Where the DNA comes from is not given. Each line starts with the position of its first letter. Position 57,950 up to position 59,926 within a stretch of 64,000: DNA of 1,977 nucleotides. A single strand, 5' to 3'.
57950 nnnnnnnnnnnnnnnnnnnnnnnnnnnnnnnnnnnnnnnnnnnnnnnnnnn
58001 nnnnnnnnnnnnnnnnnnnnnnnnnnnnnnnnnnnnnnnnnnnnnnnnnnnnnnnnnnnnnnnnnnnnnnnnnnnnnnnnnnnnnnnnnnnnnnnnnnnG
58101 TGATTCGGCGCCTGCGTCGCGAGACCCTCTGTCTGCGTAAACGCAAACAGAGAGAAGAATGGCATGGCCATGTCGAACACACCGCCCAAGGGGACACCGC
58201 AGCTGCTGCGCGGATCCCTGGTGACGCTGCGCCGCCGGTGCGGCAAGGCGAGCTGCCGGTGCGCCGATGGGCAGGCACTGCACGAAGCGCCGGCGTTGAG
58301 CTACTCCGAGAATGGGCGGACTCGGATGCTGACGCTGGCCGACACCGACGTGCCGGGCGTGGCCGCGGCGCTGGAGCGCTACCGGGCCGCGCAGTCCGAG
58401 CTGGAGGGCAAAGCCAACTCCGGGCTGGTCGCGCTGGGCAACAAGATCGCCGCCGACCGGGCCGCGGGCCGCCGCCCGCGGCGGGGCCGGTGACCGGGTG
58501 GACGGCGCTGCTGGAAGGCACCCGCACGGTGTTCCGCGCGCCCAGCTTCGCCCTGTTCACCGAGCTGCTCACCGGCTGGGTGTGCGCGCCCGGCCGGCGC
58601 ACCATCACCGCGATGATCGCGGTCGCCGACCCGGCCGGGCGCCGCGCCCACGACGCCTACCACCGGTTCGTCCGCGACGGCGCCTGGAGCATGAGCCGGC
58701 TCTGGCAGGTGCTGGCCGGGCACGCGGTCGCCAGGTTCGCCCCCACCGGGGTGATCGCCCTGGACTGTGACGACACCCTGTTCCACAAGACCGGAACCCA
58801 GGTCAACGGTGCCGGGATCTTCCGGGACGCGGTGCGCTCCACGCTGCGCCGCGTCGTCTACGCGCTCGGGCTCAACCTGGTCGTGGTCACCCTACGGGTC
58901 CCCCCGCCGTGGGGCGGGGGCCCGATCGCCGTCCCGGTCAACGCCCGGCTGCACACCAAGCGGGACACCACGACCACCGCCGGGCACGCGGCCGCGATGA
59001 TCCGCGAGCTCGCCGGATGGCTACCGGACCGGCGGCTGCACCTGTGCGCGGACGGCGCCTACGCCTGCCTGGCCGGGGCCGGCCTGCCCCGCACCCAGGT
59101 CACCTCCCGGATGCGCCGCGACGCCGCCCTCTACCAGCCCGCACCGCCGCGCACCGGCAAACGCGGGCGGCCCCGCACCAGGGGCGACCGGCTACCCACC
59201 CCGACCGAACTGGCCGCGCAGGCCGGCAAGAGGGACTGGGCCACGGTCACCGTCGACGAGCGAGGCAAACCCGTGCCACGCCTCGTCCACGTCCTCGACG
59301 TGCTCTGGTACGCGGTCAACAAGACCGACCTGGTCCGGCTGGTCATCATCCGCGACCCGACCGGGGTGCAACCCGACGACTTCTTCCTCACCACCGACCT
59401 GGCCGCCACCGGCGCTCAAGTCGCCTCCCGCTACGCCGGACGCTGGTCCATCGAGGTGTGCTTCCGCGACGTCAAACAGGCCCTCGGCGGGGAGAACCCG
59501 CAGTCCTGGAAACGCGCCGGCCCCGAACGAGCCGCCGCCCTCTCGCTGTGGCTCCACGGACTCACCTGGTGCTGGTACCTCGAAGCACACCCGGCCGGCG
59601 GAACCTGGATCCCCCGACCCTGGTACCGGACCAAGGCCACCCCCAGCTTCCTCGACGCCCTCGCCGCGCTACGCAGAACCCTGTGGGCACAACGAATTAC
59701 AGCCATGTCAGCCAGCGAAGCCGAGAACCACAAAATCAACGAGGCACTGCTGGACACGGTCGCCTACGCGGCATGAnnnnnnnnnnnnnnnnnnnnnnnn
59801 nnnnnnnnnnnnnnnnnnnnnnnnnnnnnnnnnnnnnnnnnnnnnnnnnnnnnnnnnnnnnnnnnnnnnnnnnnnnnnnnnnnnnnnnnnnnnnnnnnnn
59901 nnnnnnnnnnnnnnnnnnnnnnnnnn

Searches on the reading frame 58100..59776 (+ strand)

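Call 57: search_protein_families(library=pfam, proteins=[window:58100-59776:+])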
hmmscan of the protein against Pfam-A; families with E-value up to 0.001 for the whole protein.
window:58100-59776:+ (558 aa): 2 families
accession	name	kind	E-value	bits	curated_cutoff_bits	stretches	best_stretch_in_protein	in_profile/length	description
PF13546.12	DDE_5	-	7.6e-22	78.6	27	1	155-390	17-270/272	DDE superfamily endonuclease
PF01609.27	DDE_Tnp_1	-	6.6e-05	23.2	23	1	281-476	51-188/200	Transposase DDE domain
